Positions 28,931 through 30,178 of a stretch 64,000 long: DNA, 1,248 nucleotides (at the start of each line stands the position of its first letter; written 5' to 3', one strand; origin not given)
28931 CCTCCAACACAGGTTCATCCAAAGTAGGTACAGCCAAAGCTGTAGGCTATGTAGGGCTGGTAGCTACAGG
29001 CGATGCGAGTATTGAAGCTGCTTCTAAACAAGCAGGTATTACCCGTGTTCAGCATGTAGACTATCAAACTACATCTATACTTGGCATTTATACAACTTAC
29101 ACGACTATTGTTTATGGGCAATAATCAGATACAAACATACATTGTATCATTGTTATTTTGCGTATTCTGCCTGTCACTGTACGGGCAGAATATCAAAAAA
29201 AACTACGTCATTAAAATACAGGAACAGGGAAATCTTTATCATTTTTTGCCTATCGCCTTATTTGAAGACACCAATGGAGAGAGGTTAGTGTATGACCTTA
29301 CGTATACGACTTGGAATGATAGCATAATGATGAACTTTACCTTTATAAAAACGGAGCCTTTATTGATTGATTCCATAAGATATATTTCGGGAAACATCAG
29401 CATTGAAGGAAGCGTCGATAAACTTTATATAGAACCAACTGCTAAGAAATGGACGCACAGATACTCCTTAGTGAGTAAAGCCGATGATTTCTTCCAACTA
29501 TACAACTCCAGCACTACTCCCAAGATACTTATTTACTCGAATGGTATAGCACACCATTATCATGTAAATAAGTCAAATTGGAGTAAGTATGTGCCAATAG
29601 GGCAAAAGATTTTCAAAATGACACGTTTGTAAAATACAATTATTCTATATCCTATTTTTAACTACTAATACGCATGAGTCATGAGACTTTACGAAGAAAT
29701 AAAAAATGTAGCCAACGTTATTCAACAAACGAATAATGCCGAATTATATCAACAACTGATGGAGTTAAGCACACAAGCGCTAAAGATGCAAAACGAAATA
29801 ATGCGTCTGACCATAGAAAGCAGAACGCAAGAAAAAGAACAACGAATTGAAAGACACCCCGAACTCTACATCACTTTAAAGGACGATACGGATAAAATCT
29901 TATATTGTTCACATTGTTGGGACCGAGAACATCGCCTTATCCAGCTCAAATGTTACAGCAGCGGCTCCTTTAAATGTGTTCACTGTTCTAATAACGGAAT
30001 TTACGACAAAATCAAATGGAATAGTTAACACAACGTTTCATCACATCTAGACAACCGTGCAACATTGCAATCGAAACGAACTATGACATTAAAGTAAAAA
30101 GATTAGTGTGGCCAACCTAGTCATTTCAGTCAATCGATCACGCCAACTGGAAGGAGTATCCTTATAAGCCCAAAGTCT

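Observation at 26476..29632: Candidate one-component signalling module: TPR-LuxR sensor, TRL-like lipoprotein and secreted partner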

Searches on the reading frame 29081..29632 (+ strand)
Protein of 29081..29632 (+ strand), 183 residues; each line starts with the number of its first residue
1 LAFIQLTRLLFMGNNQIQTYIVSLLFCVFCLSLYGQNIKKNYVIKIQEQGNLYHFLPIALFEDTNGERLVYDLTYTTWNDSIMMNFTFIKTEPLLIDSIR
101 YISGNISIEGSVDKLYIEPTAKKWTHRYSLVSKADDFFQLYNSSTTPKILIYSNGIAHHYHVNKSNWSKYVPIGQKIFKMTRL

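Call 3: search_protein_families(library=pfam, proteins=[window:29081-29632:+], max_evalue=0.1)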
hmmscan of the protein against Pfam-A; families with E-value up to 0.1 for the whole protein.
window:29081-29632:+ (183 aa): 0 families

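Call 4: search_protein_families(library=ncbifam, proteins=[window:29081-29632:+], max_evalue=0.1)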
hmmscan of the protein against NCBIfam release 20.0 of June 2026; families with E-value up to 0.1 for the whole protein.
window:29081-29632:+ (183 aa): 0 families

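Call 8: find_homologous_proteins(query=window:29114-29632:+)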
Query window:29114-29632:+ (172 aa): 17 proteins with E <= 0.001 among 26 candidates.
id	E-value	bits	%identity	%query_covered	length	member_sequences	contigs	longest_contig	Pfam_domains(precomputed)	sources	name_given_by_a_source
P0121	2.3e-111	387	99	100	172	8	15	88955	-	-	-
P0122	6.5e-98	344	85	100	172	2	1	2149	-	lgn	-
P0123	1.0e-90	320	80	100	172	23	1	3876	-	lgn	-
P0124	5.4e-90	318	79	100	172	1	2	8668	-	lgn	-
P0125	3.8e-81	289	70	100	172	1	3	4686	-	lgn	-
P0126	2.0e-77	277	67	100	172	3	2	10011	-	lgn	-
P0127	7.0e-75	269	66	100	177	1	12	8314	-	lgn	-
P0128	2.6e-74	267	64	100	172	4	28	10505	-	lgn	-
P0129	2.9e-73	263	65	100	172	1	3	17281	-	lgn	-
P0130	6.4e-72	259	66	100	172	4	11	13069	-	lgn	-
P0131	8.3e-71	255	62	100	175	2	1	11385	-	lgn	-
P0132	6.1e-68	246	65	94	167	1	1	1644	-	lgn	-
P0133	3.9e-66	240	68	88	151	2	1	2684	-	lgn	-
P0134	1.5e-59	219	56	100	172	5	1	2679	-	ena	-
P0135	1.0e-58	216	57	95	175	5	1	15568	-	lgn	-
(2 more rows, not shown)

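Call 10: find_encoding_contigs(protein=P0129, flank=6000, max_places=2)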
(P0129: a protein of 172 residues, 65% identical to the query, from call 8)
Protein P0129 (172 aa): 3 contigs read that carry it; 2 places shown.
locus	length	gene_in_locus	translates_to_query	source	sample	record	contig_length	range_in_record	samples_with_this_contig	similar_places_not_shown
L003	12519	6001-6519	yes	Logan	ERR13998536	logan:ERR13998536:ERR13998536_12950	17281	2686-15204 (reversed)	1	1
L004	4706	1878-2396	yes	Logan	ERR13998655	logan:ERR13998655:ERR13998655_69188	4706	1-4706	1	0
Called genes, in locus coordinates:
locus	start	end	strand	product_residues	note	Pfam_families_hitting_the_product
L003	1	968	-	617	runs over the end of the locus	PF01558:POR, PF01855:POR_N, PF17147:PFOR_II (weak)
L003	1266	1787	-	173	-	PF13238:AAA_18, PF01202:SKI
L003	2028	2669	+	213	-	PF01693:Cauli_VI, PF00075:RNase_H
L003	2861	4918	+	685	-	PF00515:TPR_1 (faint), PF07719:TPR_2 (faint), PF12862:ANAPC5 (faint), PF13176:TPR_7 (faint), PF13181:TPR_8 (faint), PF13374:TPR_10 (faint), PF17874:TPR_MalT, PF13424:TPR_12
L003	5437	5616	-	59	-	-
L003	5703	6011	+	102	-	PF13146:TRL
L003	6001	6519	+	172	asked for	-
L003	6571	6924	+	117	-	-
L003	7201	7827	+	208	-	PF12099:DUF3575, PF03797:Autotransporter (weak)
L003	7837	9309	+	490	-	PF12984:DUF3868, PF00691:OmpA (weak), PF13431:TPR_17 (faint), PF07719:TPR_2 (faint), PF00515:TPR_1 (weak)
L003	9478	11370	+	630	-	PF07602:DUF1565, PF22842:Pel9A-like_beta_helix, PF21258:Glyco_hydro_120_ins, PF05048:NosD (weak), PF13229:Beta_helix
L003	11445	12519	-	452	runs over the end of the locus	PF01235:Na_Ala_symp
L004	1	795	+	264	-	?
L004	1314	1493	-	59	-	-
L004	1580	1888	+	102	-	PF13146:TRL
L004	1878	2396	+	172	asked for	-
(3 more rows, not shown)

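Call 12: find_encoding_contigs(protein=P0135, flank=6000, max_places=2)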
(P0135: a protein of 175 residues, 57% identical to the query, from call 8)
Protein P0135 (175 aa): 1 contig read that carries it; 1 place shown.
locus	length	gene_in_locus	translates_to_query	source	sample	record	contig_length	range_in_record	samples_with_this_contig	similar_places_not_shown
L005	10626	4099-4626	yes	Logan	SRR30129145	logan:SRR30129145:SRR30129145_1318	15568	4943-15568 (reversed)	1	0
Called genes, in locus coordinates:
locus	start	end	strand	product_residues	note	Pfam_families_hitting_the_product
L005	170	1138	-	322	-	PF03462:PCRF, PF00472:RF-1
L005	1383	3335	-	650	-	PF13181:TPR_8 (faint), PF13428:TPR_14 (faint), PF13432:TPR_16 (faint), PF07719:TPR_2 (faint), PF17874:TPR_MalT, PF13424:TPR_12, PF17874:TPR_MalT, PF13424:TPR_12, +5 more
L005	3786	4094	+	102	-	PF13146:TRL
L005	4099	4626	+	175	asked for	-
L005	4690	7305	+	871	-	PF13306:LRR_5 (weak)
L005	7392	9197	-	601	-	PF00501:AMP-binding, PF23562:AMP-binding_C_3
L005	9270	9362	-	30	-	-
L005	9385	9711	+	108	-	PF03551:PadR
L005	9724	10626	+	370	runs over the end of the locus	PF04024:PspC, PF22571:LiaI-LiaF-TM_PspC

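Call 13: find_encoding_contigs(protein=P0131, flank=6000, max_places=2)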
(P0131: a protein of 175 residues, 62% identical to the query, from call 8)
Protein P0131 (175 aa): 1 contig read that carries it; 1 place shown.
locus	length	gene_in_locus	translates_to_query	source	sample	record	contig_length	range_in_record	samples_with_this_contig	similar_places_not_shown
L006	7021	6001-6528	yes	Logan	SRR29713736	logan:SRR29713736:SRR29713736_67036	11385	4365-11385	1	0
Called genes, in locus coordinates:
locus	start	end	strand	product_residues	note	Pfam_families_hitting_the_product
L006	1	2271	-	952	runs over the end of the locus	PF00176:SNF2-rel_dom, PF04851:ResIII, PF00271:Helicase_C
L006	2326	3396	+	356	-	PF02540:NAD_synthase (weak), PF03054:tRNA_Me_trans, PF06508:QueC (weak), PF24167:DUF7411 (weak), PF20259:tRNA_Me_trans_M, PF20258:tRNA_Me_trans_C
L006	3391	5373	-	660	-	PF17874:TPR_MalT, PF13424:TPR_12 (weak), PF13424:TPR_12, PF17874:TPR_MalT (weak), PF14559:TPR_19 (weak), PF00515:TPR_1 (weak), PF07719:TPR_2 (weak), PF13424:TPR_12, +9 more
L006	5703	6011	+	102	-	PF13146:TRL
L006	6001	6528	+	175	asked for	-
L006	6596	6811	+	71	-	-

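Call 39: search_protein_families(library=pfam, proteins=[L005:4690-7305:+, L003:6571-6924:+, L006:6596-6811:+], max_evalue=0.01)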
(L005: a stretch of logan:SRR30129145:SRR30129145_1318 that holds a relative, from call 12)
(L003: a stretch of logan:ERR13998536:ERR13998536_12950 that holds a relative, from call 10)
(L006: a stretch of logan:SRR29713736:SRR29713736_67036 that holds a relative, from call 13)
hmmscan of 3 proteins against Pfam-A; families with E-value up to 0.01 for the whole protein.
L005:4690-7305:+ (871 aa): 2 families
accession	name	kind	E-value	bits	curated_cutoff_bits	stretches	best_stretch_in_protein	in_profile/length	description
PF13306.12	LRR_5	-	1.5e-06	28.6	27.7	1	264-324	17-75/127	BspA type Leucine rich repeat region (6 copies)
PF19910.5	DUF6383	-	0.00063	20.3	23.7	1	803-869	5-72/74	Domain of unknown function (DUF6383)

L003:6571-6924:+ (117 aa): 0 families

L006:6596-6811:+ (71 aa): 0 families

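Call 99: search_dna_similar(query=window:29114-29632:+, collection=plasmids, mode=protein, max_evalue=0.001, max_rows=10)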
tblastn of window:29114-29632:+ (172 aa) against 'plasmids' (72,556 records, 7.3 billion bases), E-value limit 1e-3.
No match.

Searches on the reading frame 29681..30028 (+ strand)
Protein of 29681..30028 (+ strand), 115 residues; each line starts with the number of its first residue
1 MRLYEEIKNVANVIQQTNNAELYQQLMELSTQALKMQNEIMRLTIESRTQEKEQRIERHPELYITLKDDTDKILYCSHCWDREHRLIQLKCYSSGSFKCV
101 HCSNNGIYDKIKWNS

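Call 3: search_protein_families(library=pfam, proteins=[window:29681-30028:+], max_evalue=0.1)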
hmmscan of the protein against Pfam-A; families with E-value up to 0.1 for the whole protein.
window:29681-30028:+ (115 aa): 4 families
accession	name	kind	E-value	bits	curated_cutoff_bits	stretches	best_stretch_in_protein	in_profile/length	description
PF07875.18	Coat_F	-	0.0061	17.2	25.7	1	7-44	17-54/63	Coat F domain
PF04899.17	MbeD_MobD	-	0.023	15.3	21.6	1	4-44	30-69/70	MbeD/MobD like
PF02689.20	Herpes_Helicase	-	0.045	12.2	27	1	3-91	500-590/808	Helicase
PF14033.12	DUF4246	-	0.056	13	26.7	1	12-85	143-216/401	Protein of unknown function (DUF4246)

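Call 4: search_protein_families(library=ncbifam, proteins=[window:29681-30028:+], max_evalue=0.1)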
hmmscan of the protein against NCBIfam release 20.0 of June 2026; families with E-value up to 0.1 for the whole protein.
window:29681-30028:+ (115 aa): 5 families
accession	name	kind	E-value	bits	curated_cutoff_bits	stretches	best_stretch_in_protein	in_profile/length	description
NF006207.0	PRK08332.1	equivalog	0.0029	14.8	2400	1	38-103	1616-1677/1684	vitamin B12-dependent ribonucleotide reductase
NF040601.1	TerS_not_xtmA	equivalog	0.06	13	120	1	4-88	110-191/233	phage terminase small subunit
NF009536.0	PRK12901.1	equivalog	0.06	11.3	1493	1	5-61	17-71/1118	preprotein translocase subunit SecA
TIGR02209.1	ftsL_broad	equivalog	0.079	12.9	42.45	1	10-58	17-65/85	cell division protein FtsL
NF009643.0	PRK13169.1-4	equivalog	0.088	13.4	249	0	9-49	9-47/129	DNA replication initiation control protein YabA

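Call 43: search_solved_structures(query=window:29681-30028:+, max_evalue=10)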
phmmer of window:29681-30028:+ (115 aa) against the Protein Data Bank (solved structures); distinct sequences matched with E-value up to 10: 8.
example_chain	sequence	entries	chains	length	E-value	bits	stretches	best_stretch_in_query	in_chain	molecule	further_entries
2ds7_A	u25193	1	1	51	0.13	15.7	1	67-102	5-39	ATP-dependent Clp protease ATP-binding subunit clpX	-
2ds5_A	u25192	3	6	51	0.17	15.3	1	67-102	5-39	ATP-dependent Clp protease ATP-binding subunit clpX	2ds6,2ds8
1ovx_A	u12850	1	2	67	0.2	15.1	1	66-112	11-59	ATP-dependent Clp protease ATP-binding subunit clpX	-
8e91_A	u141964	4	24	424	0.82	13.1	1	67-111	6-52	ATP-dependent Clp protease ATP-binding subunit ClpX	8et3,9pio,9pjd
8e0o_A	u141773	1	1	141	3.3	11.2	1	5-46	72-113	hetBGL03-15-18a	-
7upp_A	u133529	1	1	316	3.7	11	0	7-38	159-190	DHT03 protein A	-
8e12_A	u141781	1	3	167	5.6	10.4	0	10-42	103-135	BGL14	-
7upp_B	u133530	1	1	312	7.8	10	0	12-48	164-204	DHT03 protein B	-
